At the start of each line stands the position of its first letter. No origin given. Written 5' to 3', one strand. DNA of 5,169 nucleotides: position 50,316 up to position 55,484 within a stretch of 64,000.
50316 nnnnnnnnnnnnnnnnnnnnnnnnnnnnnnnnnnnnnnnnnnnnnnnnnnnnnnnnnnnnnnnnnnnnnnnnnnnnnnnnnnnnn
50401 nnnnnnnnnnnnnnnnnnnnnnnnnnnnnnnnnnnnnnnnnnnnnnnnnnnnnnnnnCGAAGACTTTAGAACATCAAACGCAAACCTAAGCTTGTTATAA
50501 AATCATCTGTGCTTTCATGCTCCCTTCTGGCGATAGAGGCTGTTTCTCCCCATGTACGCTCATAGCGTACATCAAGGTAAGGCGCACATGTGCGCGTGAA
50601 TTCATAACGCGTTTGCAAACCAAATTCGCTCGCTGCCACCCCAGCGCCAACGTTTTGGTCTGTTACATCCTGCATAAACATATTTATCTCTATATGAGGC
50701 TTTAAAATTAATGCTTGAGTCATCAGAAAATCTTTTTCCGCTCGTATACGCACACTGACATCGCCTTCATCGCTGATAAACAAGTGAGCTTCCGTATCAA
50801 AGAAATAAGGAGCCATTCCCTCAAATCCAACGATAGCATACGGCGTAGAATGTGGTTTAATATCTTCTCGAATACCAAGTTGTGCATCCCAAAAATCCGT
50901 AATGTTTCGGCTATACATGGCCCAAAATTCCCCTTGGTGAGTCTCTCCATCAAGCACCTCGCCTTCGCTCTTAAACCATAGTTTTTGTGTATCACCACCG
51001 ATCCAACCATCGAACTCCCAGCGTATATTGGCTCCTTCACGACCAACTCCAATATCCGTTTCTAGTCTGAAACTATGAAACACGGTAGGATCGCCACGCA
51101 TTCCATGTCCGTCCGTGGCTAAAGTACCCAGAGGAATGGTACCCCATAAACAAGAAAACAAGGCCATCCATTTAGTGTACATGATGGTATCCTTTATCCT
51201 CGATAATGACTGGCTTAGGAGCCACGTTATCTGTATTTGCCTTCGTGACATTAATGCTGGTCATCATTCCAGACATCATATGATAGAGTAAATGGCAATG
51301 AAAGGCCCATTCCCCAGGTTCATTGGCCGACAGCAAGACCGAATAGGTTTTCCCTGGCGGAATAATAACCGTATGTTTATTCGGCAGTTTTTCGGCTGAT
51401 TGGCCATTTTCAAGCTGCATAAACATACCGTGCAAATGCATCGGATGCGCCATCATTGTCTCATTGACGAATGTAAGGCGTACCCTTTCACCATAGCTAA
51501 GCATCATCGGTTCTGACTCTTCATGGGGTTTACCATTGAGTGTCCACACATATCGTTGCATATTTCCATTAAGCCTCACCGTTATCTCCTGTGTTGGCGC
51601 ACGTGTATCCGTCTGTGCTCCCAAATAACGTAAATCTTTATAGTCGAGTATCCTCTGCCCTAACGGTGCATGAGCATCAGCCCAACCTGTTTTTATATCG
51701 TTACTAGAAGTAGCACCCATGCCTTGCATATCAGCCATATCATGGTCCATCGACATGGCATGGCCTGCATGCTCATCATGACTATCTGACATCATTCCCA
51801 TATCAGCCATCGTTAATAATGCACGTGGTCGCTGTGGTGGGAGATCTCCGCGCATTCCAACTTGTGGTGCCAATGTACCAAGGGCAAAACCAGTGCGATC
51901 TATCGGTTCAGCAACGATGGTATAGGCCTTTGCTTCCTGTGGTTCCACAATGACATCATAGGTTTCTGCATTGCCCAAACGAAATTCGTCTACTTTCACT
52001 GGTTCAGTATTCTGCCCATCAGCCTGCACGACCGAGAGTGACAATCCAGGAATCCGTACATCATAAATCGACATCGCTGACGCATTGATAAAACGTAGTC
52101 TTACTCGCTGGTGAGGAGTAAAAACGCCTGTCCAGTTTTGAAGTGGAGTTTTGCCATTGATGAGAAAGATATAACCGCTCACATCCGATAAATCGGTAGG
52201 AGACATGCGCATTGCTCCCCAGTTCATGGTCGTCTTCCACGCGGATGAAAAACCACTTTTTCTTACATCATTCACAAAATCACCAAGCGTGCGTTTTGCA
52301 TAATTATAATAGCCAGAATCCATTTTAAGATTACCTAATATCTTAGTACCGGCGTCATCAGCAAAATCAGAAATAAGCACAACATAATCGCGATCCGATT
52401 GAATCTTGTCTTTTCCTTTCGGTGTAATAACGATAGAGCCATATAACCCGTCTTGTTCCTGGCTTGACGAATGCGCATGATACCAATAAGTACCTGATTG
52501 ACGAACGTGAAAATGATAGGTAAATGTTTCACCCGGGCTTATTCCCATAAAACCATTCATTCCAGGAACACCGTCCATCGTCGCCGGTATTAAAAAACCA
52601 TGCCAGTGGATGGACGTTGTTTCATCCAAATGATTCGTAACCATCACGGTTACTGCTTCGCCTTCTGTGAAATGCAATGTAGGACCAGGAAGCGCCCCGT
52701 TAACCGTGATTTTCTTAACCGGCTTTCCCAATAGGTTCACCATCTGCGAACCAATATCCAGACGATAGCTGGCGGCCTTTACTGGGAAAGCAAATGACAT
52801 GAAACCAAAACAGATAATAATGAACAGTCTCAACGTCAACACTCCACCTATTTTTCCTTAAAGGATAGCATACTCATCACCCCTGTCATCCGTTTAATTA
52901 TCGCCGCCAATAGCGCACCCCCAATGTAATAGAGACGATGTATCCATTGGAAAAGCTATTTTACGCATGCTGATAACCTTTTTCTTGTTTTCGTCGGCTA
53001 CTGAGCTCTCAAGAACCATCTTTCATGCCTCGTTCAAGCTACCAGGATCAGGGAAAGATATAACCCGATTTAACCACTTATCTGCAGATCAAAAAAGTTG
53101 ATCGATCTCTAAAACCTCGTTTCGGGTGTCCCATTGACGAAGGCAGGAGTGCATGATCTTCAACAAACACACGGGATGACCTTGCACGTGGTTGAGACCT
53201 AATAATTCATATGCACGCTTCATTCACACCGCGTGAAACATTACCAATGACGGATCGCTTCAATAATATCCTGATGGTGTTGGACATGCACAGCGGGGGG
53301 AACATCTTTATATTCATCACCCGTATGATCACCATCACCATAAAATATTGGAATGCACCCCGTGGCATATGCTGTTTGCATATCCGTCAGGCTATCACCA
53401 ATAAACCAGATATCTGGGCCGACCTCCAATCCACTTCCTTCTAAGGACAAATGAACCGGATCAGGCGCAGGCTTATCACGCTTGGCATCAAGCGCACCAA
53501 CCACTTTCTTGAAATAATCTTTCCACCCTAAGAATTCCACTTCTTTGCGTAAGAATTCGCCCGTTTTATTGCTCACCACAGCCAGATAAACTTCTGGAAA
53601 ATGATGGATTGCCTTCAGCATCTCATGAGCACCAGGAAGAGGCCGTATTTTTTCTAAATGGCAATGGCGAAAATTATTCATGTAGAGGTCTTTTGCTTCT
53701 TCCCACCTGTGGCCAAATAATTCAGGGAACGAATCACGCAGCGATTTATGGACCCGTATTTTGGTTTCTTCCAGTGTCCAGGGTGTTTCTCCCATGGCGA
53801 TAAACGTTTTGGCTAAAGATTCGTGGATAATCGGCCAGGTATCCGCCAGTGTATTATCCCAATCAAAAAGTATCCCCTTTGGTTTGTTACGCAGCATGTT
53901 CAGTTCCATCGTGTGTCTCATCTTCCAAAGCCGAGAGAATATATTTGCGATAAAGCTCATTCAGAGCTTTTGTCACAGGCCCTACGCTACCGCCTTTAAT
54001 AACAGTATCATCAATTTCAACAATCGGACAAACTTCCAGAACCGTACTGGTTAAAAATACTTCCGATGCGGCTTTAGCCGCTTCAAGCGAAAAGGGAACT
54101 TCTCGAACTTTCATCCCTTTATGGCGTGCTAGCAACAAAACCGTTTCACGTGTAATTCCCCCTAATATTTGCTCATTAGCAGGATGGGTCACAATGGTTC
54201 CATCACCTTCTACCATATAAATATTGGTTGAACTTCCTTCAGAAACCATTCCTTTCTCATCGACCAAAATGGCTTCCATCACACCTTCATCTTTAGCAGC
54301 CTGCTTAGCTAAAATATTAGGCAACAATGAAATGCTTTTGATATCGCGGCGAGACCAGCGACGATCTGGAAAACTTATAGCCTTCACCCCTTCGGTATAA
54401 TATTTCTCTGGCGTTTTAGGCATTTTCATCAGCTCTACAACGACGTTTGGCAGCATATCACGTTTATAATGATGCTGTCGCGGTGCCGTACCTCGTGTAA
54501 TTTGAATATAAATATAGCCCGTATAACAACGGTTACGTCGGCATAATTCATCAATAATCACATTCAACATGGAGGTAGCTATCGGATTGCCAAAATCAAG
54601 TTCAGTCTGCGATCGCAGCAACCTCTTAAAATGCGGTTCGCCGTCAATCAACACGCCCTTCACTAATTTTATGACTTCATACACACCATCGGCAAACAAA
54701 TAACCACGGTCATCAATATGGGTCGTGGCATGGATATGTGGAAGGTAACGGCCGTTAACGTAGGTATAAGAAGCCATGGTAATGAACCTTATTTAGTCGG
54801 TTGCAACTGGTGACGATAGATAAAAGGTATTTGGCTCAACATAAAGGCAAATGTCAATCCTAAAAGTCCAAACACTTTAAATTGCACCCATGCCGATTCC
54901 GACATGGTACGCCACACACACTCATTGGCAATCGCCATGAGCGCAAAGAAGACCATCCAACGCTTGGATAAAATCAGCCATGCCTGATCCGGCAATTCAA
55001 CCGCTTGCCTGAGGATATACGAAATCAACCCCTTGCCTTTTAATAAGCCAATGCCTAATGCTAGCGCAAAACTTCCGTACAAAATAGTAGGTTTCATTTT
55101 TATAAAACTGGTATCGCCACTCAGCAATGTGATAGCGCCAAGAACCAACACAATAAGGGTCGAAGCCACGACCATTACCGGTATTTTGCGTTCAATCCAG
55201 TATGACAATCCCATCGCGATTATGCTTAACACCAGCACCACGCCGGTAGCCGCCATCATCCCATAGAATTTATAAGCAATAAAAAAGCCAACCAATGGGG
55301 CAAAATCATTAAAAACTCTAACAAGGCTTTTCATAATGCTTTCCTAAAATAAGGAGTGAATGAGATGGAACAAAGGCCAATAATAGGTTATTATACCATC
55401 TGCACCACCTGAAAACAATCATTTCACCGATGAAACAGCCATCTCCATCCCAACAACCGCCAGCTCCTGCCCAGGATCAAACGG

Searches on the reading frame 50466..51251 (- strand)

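Call 92: search_protein_families(library=pfam, proteins=[window:50466-51251:-], max_evalue=0.0001)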
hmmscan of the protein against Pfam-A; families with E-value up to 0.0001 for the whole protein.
window:50466-51251:- (261 aa): 1 family
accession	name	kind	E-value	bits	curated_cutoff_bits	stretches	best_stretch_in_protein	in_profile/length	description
PF05275.17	CopB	-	2.1e-65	220.6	27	1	70-261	15-208/208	Copper resistance protein B precursor (CopB)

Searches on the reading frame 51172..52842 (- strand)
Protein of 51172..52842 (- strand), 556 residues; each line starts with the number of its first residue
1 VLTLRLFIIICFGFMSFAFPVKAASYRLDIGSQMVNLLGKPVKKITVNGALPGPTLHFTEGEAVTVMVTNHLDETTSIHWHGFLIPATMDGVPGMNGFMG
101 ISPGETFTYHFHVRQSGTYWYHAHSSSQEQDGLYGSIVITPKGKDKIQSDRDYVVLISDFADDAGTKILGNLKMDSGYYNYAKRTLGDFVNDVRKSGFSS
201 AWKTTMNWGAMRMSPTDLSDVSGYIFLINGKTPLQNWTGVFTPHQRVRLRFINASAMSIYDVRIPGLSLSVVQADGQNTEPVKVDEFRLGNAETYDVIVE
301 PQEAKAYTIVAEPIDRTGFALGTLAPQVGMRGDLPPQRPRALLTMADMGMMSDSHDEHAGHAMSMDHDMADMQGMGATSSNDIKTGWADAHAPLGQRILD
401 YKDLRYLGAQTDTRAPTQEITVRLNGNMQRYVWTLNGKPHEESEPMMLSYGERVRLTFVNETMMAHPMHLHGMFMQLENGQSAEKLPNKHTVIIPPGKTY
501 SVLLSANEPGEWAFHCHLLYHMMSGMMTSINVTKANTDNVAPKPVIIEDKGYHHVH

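Call 26: search_protein_families(library=pfam, proteins=[window:51172-52842:-])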
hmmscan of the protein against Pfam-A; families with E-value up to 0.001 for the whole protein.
window:51172-52842:- (556 aa): 4 families
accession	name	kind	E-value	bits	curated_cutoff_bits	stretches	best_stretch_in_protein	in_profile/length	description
PF07732.21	Cu-oxidase_3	-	8.1e-45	152.2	21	2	33-142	5-117/119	Multicopper oxidase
PF07731.20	Cu-oxidase_2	-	1.8e-32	112.4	20.4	1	416-534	4-135/137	Multicopper oxidase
PF00394.28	Cu-oxidase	-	5.5e-28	98.5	21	1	226-312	39-134/157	Multicopper oxidase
PF13473.12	Cupredoxin_1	-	0.00013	22.4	27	0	490-527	66-102/104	Cupredoxin-like domain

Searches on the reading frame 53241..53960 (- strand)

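Call 92: search_protein_families(library=pfam, proteins=[window:53241-53960:-], max_evalue=0.0001)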
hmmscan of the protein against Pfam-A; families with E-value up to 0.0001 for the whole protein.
window:53241-53960:- (239 aa): 4 families
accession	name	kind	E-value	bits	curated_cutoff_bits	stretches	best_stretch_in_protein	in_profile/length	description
PF13419.12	HAD_2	-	9.1e-31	107.8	23.8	1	30-202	1-173/178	Haloacid dehalogenase-like hydrolase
PF00702.32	Hydrolase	-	2.6e-16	61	26.4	1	28-197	2-187/191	haloacid dehalogenase-like hydrolase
PF12710.13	HAD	-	1.9e-08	35.4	27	1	30-196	1-187/189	haloacid dehalogenase-like hydrolase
PF13242.12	Hydrolase_like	-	7.8e-05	23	22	0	163-222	4-65/75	HAD-hyrolase-like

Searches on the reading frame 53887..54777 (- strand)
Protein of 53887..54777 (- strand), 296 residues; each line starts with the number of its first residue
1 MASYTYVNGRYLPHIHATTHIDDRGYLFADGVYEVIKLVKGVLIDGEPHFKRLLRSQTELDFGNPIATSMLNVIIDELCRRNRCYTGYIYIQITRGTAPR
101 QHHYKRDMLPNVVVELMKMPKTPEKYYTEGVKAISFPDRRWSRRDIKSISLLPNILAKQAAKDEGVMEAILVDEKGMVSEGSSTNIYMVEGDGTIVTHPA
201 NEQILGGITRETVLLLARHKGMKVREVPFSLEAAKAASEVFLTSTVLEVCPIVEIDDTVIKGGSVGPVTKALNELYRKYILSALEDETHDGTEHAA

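Call 92: search_protein_families(library=pfam, proteins=[window:53887-54777:-], max_evalue=0.0001)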
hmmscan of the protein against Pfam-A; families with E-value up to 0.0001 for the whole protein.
window:53887-54777:- (296 aa): 1 family
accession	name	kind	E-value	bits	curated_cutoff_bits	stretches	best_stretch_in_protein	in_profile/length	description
PF01063.24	Aminotran_4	-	9.2e-45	153.6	28.5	1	31-255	1-223/223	Amino-transferase class IV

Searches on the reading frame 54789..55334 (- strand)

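Call 92: search_protein_families(library=pfam, proteins=[window:54789-55334:-], max_evalue=0.0001)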
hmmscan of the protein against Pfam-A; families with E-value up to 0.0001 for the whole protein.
window:54789-55334:- (181 aa): 1 family
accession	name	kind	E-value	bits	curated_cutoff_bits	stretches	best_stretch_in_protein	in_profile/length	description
PF04279.20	IspA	-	4.8e-56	190.2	28.7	1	6-177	2-174/176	Intracellular septation protein A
